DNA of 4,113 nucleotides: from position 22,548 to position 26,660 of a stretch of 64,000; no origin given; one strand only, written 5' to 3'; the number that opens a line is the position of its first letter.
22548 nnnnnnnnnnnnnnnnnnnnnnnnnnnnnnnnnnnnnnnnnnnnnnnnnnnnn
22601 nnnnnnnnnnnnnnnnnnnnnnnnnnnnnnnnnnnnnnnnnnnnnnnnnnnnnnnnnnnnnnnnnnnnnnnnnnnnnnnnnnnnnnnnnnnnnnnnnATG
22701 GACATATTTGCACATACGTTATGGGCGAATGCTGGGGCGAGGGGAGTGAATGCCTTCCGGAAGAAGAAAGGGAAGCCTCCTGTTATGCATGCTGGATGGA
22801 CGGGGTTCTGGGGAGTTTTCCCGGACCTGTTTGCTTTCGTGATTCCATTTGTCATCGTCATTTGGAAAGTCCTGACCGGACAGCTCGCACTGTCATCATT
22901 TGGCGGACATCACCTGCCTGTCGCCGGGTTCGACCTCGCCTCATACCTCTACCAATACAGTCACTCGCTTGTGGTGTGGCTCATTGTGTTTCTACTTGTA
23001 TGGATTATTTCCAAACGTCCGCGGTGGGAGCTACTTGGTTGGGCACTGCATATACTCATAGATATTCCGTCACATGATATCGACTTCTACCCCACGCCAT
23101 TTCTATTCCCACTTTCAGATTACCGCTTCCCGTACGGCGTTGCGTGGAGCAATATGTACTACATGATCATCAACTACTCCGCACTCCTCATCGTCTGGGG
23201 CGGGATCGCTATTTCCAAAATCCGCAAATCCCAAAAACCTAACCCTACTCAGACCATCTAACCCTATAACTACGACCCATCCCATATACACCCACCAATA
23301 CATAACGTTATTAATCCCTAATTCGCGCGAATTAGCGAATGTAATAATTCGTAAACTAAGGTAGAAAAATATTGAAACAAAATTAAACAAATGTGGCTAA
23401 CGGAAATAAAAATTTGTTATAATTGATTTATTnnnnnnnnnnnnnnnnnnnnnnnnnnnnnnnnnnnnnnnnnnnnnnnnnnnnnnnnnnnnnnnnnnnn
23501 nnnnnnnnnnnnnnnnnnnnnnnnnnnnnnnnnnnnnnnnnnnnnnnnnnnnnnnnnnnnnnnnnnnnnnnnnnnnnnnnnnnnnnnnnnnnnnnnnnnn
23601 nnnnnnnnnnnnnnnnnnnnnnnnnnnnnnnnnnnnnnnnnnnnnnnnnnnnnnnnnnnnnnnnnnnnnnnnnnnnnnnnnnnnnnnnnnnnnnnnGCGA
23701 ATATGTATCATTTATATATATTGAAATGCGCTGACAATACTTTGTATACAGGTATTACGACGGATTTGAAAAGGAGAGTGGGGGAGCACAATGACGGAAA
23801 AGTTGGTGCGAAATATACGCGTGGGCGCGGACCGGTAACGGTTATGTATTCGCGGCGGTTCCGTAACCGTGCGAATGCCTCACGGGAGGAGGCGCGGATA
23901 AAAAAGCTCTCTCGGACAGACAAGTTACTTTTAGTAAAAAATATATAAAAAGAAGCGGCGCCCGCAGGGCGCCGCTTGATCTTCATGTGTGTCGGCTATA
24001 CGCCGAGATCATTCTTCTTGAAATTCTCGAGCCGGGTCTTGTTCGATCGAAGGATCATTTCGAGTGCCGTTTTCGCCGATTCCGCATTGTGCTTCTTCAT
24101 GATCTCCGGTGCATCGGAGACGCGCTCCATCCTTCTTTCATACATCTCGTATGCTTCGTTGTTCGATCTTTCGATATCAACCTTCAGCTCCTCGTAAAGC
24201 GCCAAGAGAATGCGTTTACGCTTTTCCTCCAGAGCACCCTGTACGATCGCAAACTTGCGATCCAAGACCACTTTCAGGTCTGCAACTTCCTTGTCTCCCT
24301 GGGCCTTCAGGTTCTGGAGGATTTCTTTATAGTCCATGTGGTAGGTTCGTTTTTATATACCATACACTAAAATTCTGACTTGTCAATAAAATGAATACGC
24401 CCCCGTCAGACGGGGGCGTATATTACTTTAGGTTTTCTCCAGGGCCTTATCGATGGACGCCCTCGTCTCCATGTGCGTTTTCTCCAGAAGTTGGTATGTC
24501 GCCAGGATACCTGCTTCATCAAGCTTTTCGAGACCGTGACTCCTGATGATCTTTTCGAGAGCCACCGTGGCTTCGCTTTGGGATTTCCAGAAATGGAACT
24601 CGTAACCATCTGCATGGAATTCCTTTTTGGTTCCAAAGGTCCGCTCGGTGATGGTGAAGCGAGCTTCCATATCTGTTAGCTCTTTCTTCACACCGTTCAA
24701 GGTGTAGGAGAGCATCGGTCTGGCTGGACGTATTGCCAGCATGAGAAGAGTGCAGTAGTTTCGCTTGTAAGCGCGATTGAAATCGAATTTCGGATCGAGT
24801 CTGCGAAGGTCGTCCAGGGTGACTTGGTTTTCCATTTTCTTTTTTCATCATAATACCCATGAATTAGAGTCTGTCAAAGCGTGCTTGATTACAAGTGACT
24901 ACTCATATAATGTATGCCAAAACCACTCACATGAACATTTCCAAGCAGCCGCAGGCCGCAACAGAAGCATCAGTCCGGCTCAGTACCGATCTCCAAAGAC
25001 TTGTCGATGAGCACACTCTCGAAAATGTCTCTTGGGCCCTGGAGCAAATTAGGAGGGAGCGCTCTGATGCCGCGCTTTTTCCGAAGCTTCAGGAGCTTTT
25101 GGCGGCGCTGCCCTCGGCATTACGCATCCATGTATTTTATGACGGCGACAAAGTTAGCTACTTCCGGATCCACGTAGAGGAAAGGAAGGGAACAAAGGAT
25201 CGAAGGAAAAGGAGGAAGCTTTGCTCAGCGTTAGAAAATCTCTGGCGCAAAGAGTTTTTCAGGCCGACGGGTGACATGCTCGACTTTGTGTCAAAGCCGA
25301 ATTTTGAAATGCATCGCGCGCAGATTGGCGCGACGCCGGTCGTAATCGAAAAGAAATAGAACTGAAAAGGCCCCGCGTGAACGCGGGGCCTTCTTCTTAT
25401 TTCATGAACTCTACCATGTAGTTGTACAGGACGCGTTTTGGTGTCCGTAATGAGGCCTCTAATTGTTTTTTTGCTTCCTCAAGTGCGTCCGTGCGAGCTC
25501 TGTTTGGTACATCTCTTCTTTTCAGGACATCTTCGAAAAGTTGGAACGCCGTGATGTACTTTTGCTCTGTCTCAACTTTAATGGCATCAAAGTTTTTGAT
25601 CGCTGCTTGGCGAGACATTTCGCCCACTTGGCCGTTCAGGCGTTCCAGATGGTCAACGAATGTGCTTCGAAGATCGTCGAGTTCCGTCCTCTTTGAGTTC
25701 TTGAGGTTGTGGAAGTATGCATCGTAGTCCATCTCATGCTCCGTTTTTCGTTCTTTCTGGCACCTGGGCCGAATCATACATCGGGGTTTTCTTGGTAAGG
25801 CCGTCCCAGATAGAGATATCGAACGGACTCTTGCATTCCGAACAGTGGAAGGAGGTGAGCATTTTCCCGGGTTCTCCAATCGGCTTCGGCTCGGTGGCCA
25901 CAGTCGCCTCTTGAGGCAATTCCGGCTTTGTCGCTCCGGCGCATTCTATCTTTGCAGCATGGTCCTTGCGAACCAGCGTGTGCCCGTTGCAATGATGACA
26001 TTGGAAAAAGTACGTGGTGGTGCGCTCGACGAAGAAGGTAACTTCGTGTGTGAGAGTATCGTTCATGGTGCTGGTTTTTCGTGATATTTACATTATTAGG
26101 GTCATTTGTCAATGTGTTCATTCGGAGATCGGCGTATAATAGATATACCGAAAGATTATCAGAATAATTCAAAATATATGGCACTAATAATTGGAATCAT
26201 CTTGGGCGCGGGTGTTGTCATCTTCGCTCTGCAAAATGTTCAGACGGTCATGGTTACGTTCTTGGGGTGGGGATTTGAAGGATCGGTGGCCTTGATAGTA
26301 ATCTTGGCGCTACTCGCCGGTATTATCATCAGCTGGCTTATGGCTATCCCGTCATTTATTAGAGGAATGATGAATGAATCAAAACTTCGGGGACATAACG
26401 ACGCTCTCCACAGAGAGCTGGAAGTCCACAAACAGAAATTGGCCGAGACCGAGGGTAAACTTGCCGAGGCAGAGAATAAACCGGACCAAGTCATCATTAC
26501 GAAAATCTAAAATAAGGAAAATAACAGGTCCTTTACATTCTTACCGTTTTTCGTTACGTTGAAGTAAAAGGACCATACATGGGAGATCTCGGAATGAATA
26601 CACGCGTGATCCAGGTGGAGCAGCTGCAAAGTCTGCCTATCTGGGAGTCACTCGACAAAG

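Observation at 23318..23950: ArsR-family regulator and GIY-YIG nuclease bracketed by two 23-bp repeats carrying the perfect palindrome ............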

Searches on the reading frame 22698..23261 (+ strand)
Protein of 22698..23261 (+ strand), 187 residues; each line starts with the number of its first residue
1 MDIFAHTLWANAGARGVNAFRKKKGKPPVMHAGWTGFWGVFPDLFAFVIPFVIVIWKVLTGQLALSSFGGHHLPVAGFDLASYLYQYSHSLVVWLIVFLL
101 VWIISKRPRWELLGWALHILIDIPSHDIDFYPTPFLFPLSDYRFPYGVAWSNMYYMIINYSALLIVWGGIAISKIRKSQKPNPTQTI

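Call 6: search_protein_families(library=pfam, proteins=[window:22698-23261:+], max_evalue=0.01)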
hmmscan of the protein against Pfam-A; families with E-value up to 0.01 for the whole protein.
window:22698-23261:+ (187 aa): 1 family
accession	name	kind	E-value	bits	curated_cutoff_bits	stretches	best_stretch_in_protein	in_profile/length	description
PF04307.19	YdjM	-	0.0002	21.3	29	1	1-157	1-140/176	YdjM inner membrane protein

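Call 43: search_protein_families(library=ncbifam, proteins=[window:22698-23261:+], max_evalue=0.01)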
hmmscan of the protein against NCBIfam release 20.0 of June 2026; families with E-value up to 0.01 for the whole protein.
window:22698-23261:+ (187 aa): 0 families

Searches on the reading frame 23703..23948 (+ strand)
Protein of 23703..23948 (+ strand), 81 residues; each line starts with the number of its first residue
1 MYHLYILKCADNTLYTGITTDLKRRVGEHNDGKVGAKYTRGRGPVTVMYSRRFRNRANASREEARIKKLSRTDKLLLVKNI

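Call 6: search_protein_families(library=pfam, proteins=[window:23703-23948:+], max_evalue=0.01)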
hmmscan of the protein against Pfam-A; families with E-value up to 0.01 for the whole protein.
window:23703-23948:+ (81 aa): 1 family
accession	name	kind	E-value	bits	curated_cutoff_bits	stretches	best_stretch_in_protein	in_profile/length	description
PF01541.30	GIY-YIG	-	2.9e-15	56.8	22.6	1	1-72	1-74/78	GIY-YIG catalytic domain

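Call 12: find_encoding_contigs(protein=window:23703-23948:+, flank=5000, max_places=10)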
Protein window:23703-23948:+ (81 aa): no gene with exactly this product is on record in the collection.

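Call 39: search_protein_families(library=pfam, alignment_id=A3, max_evalue=0.0001)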
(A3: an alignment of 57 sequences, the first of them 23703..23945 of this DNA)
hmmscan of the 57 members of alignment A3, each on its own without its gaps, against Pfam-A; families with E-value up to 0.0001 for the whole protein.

A. member 1, window:23703-23945:+ (81 aa): 1 family
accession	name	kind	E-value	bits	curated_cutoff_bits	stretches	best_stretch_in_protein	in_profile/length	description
PF01541.30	GIY-YIG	-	2.9e-15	56.8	22.6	1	1-72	1-74/78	GIY-YIG catalytic domain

B. families by the number of members that match (of 57 scanned): 49 families (the first 25 are shown)
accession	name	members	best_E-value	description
PF00708.24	Acylphosphatase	3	4e-27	Acylphosphatase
PF00293.34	NUDIX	3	8.2e-18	NUDIX domain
PF00588.24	SpoU_methylase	2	3.2e-34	SpoU rRNA Methylase family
PF03073.20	TspO_MBR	2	2e-28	TspO/MBR family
PF01636.29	APH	2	4.1e-22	Phosphotransferase enzyme family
PF00162.24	PGK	1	1.6e-95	Phosphoglycerate kinase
PF01625.27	PMSR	1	1e-62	Peptide methionine sulfoxide reductase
PF02245.21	Pur_DNA_glyco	1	1.6e-50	Methylpurine-DNA glycosylase (MPG)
PF12002.13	MgsA_C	1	4.1e-45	MgsA AAA+ ATPase C terminal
PF01161.25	PBP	1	9.3e-38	Phosphatidylethanolamine-binding protein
PF18924.5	DUF5674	1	1.2e-32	Protein of unknown function (DUF5674)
PF05970.20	PIF1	1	1.7e-32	PIF1-like helicase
PF02016.21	Peptidase_S66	1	6.7e-32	LD-carboxypeptidase N-terminal domain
PF20990.2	DUF2207_C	1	1.7e-30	Predicted membrane protein (DUF2207) C-terminal domain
PF04471.18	Mrr_cat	1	6.3e-30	Restriction endonuclease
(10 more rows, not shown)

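Call 43: search_protein_families(library=ncbifam, proteins=[window:23703-23948:+], max_evalue=0.01)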
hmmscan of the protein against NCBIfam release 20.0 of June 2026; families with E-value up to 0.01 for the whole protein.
window:23703-23948:+ (81 aa): 0 families

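Call 55: search_solved_structures(query=window:23703-23945:+, max_evalue=0.01)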
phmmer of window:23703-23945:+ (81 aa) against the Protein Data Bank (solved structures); distinct sequences matched with E-value up to 0.01: 2.
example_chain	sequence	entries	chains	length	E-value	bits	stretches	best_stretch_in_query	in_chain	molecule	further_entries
1zg2_A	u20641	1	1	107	1.3e-16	63.6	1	2-78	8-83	Hypothetical UPF0213 protein BH0048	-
1ywl_A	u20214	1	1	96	9.9e-15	57.6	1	2-77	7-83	Hypothetical UPF0213 protein EF2693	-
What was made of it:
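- On UPF0213 stand-alone GIY-YIG proteins (BH0048/EF2693 type): Pfam 56.8 bits over residues 1-72 of 81 (call 6); 1zg2 at 1.3e-16 and 1ywl at 9.9e-15 (call 55)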

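Call 69: search_protein_families(library=padloc, proteins=[window:23703-23948:+], max_evalue=0.001)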
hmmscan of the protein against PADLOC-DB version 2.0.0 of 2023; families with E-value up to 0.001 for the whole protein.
window:23703-23948:+ (81 aa): 0 families
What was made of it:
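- The nuclease is the ubiquitous UPF0213 type with no PADLOC hit (calls 55, 69).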

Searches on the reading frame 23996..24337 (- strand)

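Call 6: search_protein_families(library=pfam, proteins=[window:23996-24337:-], max_evalue=0.01)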
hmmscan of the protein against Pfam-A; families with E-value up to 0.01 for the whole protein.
window:23996-24337:- (113 aa): 1 family
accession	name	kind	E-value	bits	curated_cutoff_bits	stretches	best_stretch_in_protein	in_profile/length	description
PF03735.19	ENT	-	0.00075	19.9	28.5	0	32-65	21-55/71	ENT domain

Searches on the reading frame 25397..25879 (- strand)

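Call 70: search_protein_families(library=pfam, proteins=[window:25397-25879:-], max_evalue=0.001)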
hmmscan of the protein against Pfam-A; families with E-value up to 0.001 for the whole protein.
window:25397-25879:- (160 aa): 1 family
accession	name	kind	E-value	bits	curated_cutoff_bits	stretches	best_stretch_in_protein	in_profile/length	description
PF21127.4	ATG1-like_MIT2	-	0.00064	20.4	27.6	0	87-133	18-69/95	ATG1-like, MIT domain 2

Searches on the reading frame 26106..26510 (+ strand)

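Call 70: search_protein_families(library=pfam, proteins=[window:26106-26510:+], max_evalue=0.001)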
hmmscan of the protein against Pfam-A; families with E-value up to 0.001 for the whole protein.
window:26106-26510:+ (134 aa): 1 family
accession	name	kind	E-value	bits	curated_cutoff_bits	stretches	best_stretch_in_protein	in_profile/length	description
PF06305.16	LapA_dom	-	1.3e-12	47.8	28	1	43-106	1-64/64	Lipopolysaccharide assembly protein A domain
